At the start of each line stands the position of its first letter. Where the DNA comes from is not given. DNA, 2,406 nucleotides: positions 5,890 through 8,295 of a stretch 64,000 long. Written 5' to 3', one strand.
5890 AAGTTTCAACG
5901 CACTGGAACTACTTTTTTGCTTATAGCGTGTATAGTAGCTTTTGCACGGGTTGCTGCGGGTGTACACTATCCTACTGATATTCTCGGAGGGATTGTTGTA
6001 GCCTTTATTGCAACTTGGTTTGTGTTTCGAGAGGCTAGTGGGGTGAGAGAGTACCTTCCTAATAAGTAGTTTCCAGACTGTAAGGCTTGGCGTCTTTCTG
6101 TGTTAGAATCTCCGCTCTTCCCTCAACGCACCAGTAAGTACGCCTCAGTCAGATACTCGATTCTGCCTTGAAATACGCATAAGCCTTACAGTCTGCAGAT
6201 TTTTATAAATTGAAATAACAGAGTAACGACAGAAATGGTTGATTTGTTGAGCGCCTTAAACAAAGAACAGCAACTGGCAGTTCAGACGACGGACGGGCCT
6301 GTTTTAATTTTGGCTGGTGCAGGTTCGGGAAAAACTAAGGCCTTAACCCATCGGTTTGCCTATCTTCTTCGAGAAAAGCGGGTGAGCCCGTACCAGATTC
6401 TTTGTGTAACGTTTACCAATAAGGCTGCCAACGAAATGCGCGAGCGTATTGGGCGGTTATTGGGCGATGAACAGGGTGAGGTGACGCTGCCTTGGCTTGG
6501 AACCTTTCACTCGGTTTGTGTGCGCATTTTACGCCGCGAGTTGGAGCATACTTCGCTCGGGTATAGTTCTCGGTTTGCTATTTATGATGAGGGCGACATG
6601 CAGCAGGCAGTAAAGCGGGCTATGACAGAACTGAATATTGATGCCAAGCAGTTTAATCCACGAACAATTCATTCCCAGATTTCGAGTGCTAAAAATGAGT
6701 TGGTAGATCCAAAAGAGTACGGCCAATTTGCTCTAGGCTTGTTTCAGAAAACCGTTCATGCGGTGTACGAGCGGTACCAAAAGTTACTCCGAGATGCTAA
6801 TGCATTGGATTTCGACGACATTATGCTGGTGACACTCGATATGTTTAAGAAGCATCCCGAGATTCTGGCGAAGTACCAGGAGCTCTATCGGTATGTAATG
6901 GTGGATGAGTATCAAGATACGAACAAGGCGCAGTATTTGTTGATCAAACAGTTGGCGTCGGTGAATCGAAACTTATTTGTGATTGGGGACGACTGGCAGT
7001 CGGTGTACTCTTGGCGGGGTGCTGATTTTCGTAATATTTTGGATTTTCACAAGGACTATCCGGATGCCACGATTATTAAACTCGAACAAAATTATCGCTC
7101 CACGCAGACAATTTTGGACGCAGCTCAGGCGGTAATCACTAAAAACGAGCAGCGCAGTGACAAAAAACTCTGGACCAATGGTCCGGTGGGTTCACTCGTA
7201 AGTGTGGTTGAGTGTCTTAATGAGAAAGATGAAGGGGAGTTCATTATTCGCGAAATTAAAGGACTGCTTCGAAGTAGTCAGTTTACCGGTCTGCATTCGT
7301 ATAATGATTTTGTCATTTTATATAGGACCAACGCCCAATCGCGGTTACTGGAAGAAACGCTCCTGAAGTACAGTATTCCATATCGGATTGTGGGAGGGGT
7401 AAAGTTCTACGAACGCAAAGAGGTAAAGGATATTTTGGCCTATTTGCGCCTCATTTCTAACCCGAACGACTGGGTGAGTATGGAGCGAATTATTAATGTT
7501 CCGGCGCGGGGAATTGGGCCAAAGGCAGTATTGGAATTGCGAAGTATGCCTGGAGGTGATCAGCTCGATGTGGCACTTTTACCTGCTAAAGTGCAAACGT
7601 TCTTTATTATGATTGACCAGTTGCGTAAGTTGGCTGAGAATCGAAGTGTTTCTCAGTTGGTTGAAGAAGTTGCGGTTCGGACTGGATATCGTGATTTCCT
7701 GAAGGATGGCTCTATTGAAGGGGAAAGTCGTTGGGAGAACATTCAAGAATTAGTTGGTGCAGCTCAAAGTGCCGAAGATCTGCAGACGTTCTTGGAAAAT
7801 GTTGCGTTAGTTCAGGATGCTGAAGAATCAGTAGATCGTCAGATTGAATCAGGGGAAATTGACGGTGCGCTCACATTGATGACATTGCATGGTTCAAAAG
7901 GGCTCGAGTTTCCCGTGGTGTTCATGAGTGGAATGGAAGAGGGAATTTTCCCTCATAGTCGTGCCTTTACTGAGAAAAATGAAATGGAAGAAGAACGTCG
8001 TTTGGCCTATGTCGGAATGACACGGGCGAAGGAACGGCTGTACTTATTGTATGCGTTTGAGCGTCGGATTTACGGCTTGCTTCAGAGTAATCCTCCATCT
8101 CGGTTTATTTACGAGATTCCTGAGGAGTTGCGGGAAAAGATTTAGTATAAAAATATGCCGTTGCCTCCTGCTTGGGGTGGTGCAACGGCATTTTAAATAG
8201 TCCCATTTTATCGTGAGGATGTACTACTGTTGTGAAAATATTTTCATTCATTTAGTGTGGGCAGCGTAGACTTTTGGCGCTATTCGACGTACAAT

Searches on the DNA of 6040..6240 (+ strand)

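Call 29: search_rna_families(source=window, start=6040, end=6240, threshold=evalue, max_evalue=10, show_alignments=2)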
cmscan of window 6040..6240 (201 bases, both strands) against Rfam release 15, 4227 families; matches with E-value up to 10: 3.
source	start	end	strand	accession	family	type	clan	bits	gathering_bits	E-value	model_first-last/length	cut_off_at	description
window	6065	6204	+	RF03351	MIR6020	Gene; miRNA;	-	16.8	118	0.78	1-110/110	no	MIR6020 microRNA precursor family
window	6044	6127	+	RF02178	SMCR2_2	Gene; lncRNA;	-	9.8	55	8.5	82-165/165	no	Smith-Magenis syndrome chromosome region, candidate 2 conserved region 2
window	6070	6125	+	RF01881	Xist_exon4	Gene; lncRNA;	-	8.9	100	8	1-126/126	no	X-chromosome inactivation gene exon 4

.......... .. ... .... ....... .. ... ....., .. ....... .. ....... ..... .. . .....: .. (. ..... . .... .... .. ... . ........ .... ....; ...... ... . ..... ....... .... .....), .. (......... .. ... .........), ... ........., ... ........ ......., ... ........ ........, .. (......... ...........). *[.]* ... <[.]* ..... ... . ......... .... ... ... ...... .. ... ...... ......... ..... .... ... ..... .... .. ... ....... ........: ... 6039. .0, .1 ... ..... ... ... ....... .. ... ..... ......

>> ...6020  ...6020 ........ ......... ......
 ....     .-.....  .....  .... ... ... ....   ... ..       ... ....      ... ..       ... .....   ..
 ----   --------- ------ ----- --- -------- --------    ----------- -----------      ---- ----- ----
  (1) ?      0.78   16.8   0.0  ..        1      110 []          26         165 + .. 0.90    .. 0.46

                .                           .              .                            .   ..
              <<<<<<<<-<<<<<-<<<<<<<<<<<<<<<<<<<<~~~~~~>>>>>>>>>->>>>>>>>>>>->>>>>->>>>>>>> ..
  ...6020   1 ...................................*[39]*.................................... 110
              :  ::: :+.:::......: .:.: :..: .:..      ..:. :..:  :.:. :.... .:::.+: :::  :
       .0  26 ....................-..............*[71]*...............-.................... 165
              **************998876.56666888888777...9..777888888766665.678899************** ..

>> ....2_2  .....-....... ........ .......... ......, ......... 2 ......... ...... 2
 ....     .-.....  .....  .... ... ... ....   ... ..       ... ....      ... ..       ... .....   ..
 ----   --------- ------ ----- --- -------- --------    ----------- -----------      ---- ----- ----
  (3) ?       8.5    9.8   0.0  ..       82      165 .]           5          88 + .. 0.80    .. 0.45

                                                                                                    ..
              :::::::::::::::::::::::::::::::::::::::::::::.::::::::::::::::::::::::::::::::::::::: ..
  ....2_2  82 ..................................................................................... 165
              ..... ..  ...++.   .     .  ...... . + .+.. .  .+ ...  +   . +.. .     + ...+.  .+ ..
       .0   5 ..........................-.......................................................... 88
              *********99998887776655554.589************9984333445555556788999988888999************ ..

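Call 48: build_rna_model(alignment_id=A5, structure=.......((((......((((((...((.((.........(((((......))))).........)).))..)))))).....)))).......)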
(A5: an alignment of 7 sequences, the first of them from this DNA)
Model R1 built from alignment A5 (7 sequences, 94 columns); structure: as given.
model positions 93; base pairs 19; branch points 0; effective number of sequences 2.16; information 0.614 bits per position. Calibrated on 0.2 Mb of random sequence (short: E-values are rough).
structure used (alignment columns):
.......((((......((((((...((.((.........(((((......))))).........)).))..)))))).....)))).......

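Call 49: search_with_rna_model(model_id=R1, sources=[window, L121, L124, L126, L127, L128, L129, L130, L131, L133, L135, L136, L137, L132, L134], max_evalue=10, show_alignments=0)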
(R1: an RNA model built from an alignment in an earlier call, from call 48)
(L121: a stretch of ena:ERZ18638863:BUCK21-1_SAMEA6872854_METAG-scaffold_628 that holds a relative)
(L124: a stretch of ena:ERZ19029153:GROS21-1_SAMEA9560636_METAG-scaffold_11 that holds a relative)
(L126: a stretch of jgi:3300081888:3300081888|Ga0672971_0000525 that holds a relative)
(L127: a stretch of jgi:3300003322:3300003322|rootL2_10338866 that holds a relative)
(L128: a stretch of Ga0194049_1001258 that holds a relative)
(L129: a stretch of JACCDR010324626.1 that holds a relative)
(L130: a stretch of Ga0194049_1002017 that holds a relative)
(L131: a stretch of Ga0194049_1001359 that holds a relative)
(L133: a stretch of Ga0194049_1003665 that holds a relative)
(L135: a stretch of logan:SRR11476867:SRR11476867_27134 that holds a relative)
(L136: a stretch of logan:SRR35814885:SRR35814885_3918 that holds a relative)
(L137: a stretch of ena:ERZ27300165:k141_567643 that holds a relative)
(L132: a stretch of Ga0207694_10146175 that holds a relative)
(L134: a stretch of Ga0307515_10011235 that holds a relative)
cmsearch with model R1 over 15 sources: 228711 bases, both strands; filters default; matches with E-value up to 10: 13.
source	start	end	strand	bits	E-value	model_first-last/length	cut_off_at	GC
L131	3674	3766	-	104.9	5.8e-25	1-93/93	no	0.49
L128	3318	3410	-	101.1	6.1e-24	1-93/93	no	0.51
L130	1103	1195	+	100.3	9.6e-24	1-93/93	no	0.53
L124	9893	9984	+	97.2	6.4e-23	1-93/93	no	0.4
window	6088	6180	+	95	2.6e-22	1-93/93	no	0.48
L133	2937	3029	-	89.5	7.4e-21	1-93/93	no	0.49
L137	12189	12281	+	82.8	4.7e-19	1-93/93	no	0.56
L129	3953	4045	-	75.3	4.8e-17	1-93/93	no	0.42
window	29651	29739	+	44.9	6.5e-09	1-93/93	no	0.45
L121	5896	5984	+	44.9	6.5e-09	1-93/93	no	0.45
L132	625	709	-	19.8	0.033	1-93/93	no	0.55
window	25822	25906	-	13.4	1.7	1-93/93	no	0.47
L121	2076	2160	-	13.4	1.7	1-93/93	no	0.47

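Call 54: search_with_rna_model(model_id=R1, sources=[window, L124, L128, L129, L130, L131, L133, L137], max_evalue=0.0001, make_alignment=true, show_alignments=0)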
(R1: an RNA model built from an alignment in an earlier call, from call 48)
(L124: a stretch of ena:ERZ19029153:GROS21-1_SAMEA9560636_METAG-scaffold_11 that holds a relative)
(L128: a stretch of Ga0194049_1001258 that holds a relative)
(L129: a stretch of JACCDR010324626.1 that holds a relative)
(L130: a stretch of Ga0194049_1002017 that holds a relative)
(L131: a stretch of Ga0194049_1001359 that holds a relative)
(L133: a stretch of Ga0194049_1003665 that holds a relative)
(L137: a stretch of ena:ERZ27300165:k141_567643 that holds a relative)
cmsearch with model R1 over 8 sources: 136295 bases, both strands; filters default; matches with E-value up to 0.0001: 9.
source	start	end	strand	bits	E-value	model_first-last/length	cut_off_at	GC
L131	3674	3766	-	104.9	3.5e-25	1-93/93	no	0.49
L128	3318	3410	-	101.1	3.6e-24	1-93/93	no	0.51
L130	1103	1195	+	100.3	5.7e-24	1-93/93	no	0.53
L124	9893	9984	+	97.2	3.8e-23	1-93/93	no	0.4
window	6088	6180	+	95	1.5e-22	1-93/93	no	0.48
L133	2937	3029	-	89.5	4.4e-21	1-93/93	no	0.49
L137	12189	12281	+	82.8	2.8e-19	1-93/93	no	0.56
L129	3953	4045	-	75.3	2.9e-17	1-93/93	no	0.42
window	29651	29739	+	44.9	3.9e-09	1-93/93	no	0.45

Alignment A6: 9 matches aligned to the model, 94 columns, each read 5' to 3' on its own strand. Consensus structure (alignment columns), stored with it:
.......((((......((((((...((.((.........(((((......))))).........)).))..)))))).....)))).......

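Call 66: search_with_rna_model(model_id=R1, source=window, filters=off, max_evalue=10)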
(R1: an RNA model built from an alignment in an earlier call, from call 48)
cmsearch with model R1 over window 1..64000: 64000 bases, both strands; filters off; matches with E-value up to 10: 16.
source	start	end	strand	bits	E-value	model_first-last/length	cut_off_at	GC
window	6088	6180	+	95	7.3e-23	1-93/93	no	0.48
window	29651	29739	+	44.9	1.8e-09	1-93/93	no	0.45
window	25822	25906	-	13.4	0.48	1-93/93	no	0.47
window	24952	25005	-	11.9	1.2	1-93/93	no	0.5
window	36281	36320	-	11.6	1.4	1-93/93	no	0.32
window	49796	49839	+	11.2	1.9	1-93/93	no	0.48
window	50330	50377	+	11.1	2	1-93/93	no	0.48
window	25770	25824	+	10.4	3.1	1-93/93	no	0.53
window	3865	3897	+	10.3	3.2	1-93/93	no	0.36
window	1518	1547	-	9.9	4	1-93/93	no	0.33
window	20271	20359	-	9.9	4.1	1-93/93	no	0.37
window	59116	59173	-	9.8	4.3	1-93/93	no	0.52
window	42966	43018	-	9.8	4.4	1-93/93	no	0.45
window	7940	7984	-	9.1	6.6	1-93/93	no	0.38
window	5149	5247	-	9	7.2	1-93/93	no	0.46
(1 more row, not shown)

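Call 83: search_with_rna_model(model_id=R1, sources=[L138, L139, L125, L122, L123], max_evalue=1)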
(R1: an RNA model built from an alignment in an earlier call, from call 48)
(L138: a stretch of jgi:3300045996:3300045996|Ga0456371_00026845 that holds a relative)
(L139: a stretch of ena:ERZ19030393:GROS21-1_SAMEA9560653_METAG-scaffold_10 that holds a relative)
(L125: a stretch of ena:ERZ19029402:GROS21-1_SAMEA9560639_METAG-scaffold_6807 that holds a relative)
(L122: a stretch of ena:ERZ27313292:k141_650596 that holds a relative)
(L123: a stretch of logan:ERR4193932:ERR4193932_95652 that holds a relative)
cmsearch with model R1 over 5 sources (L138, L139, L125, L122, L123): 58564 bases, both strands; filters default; matches with E-value up to 1: 3.
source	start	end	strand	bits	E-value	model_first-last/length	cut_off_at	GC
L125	7954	8045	+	97.2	1.6e-23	1-93/93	no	0.4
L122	776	864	+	44.9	1.7e-09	1-93/93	no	0.45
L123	766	854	+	44.9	1.7e-09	1-93/93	no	0.45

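Call 93: search_with_rna_model(model_id=R1, sources=[L140, L141], max_evalue=1)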
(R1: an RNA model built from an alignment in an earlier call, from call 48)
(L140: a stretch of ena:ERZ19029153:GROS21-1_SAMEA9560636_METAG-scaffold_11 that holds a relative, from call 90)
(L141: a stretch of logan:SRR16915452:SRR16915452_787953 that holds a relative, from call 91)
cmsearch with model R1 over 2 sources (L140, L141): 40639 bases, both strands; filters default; matches with E-value up to 1: 0.
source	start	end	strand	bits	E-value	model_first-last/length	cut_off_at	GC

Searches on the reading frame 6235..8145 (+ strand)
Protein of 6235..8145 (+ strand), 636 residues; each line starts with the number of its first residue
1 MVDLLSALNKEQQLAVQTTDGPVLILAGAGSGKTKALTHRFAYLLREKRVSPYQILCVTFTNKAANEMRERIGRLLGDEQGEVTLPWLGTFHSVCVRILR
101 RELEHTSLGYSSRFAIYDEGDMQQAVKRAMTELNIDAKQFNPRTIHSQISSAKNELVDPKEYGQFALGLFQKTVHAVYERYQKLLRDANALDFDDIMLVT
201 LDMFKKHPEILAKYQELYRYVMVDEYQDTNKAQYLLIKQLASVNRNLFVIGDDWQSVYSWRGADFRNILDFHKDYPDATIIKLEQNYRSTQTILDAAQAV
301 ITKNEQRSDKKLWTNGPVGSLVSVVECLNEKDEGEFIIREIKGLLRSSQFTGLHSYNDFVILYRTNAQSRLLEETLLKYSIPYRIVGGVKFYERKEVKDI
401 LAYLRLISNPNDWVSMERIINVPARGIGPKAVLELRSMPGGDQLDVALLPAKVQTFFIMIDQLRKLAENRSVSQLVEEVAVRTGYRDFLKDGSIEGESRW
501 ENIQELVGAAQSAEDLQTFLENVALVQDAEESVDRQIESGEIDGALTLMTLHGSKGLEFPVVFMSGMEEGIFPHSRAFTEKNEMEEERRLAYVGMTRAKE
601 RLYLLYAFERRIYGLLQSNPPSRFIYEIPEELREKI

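Call 89: find_homologous_proteins(query=window:6235-8145:+, max_evalue=1e-100)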
Query window:6235-8145:+ (636 aa): 7998 proteins with E <= 1e-100 among 8000 candidates; the best 120 are listed.
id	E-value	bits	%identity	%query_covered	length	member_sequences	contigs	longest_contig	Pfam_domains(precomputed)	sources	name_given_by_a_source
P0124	0.0e+0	1420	100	100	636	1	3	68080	PF13538.13,PF13604.13,PF13361.13,PF13245.13,PF00580.28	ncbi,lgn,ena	-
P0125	0.0e+0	1166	80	100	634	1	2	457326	PF13538.13,PF13086.13,PF01443.25,PF13604.13,PF13361.13,PF13245.13,PF00580.28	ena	-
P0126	0.0e+0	1131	79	100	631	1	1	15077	PF13538.13,PF01443.25,PF13604.13,PF13361.13,PF13245.13,PF00580.28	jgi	jgi:DNA helicase II / ATP-dependent DNA helicase PcrA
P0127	0.0e+0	1091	77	100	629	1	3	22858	PF13538.13,PF01443.25,PF13604.13,PF13361.13,PF13245.13,PF00580.28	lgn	-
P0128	0.0e+0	1062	75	100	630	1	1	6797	PF13538.13,PF01443.25,PF13604.13,PF13361.13,PF13245.13,PF00580.28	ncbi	-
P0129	0.0e+0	1054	74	100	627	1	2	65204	PF13538.13,PF01443.25,PF13604.13,PF13361.13,PF13245.13,PF00580.28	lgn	-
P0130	0.0e+0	1044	73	100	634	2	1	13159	PF13538.13,PF01443.25,PF13604.13,PF13361.13,PF13245.13,PF00580.28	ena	-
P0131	0.0e+0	1044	73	100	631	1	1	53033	PF13538.13,PF01443.25,PF13604.13,PF13361.13,PF13245.13,PF00580.28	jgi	jgi:DNA helicase-2/ATP-dependent DNA helicase PcrA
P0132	0.0e+0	1027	72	100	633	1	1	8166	PF13538.13,PF01443.25,PF13604.13,PF13361.13,PF13245.13,PF00580.28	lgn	-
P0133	0.0e+0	1023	73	100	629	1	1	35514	PF13538.13,PF01443.25,PF13604.13,PF13361.13,PF13245.13,PF13401.13,PF00580.28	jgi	jgi:DNA helicase II / ATP-dependent DNA helicase PcrA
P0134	0.0e+0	1020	71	100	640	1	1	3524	PF13538.13,PF01443.25,PF13604.13,PF13361.13,PF13245.13,PF00580.28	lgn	-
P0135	0.0e+0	1020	73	100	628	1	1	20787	PF13538.13,PF01443.25,PF13604.13,PF13361.13,PF13245.13,PF00580.28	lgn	-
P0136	0.0e+0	1019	71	100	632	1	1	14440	PF13538.13,PF01443.25,PF13604.13,PF13361.13,PF13245.13,PF00580.28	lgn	-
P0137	3.2e-297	1005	72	100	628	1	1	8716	PF13538.13,PF01443.25,PF13604.13,PF13361.13,PF13245.13,PF00580.28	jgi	jgi:DNA helicase-2/ATP-dependent DNA helicase PcrA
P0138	2.0e-296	1002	71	100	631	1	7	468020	PF13538.13,PF01443.25,PF13604.13,PF13361.13,PF13245.13,PF00580.28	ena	-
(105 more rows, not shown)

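Call 90: find_encoding_contigs(protein=P0125, flank=10000, max_places=1)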
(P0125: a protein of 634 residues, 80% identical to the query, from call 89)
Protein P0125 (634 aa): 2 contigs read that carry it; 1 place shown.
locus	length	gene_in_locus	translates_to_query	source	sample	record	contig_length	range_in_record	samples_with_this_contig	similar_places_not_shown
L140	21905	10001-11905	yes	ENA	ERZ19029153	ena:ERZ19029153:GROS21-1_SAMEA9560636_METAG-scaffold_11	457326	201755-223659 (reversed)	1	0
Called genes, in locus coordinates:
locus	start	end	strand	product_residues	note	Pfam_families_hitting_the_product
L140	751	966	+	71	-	-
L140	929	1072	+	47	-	-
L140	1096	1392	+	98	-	PF00166:Cpn10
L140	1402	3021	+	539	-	PF00118:Cpn60_TCP1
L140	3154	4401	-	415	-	-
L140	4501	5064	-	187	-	PF08207:EFP_N, PF01132:EFP, PF09285:Elong-fact-P_C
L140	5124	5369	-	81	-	PF01084:Ribosomal_S18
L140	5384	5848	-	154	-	PF00436:SSB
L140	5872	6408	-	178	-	PF01250:Ribosomal_S6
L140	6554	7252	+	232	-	-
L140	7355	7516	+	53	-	-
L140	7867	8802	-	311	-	PF02899:Phage_int_SAM_1, PF13102:Phage_int_SAM_5 (weak), PF13495:Phage_int_SAM_4 (weak), PF00589:Phage_integrase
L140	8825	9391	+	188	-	PF14378:PAP2_3 (weak), PF01569:PAP2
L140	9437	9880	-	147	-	-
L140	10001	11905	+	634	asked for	PF00580:UvrD-helicase, PF13086:AAA_11 (faint), PF13245:AAA_19, PF13604:AAA_30 (faint), PF01443:Viral_helicase1 (faint), PF13361:UvrD_C, PF13538:UvrD_C_2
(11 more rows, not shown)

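Call 91: find_encoding_contigs(protein=P0127, flank=10000, max_places=1)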
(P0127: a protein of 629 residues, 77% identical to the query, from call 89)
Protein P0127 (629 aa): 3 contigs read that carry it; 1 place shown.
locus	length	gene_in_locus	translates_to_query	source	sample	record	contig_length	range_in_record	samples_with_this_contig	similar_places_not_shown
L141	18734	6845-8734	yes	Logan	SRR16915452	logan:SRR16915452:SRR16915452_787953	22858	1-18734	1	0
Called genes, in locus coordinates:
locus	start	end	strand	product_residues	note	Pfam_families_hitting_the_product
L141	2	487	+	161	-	?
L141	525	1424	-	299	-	-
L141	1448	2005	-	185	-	PF08207:EFP_N, PF01132:EFP, PF09285:Elong-fact-P_C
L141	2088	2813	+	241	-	-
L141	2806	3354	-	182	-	PF01250:Ribosomal_S6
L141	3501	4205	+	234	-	PF07963:N_methyl (weak)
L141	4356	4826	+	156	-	-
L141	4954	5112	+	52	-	-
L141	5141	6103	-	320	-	PF02899:Phage_int_SAM_1, PF13102:Phage_int_SAM_5, PF13495:Phage_int_SAM_4 (weak), PF00589:Phage_integrase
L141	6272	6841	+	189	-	PF01569:PAP2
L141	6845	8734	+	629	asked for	PF00580:UvrD-helicase, PF13245:AAA_19, PF13604:AAA_30 (faint), PF01443:Viral_helicase1 (faint), PF13361:UvrD_C, PF13538:UvrD_C_2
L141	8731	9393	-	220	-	PF00702:Hydrolase, PF12710:HAD, PF13419:HAD_2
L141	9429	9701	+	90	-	PF26604:CBU_0592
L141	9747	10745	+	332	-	PF03990:DUF348 (weak), PF07501:G5, PF01464:SLT (weak)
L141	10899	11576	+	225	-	PF00005:ABC_tran, PF02463:SMC_N (weak), PF13304:AAA_21 (faint)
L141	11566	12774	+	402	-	PF12704:MacB_PCD, PF02687:FtsX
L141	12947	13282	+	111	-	PF01978:TrmB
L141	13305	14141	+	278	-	PF00398:RrnaAD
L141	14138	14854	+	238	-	PF00590:TP_methylase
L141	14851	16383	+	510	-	PF00133:tRNA-synt_1 (weak), PF01406:tRNA-synt_1e (faint), PF09334:tRNA-synt_1g, PF00133:tRNA-synt_1, PF19303:Anticodon_3 (weak)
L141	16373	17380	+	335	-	PF00144:Beta-lactamase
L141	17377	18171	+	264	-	PF01026:TatD_DNase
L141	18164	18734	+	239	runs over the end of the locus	PF00535:Glycos_transf_2, PF13641:Glyco_tranf_2_3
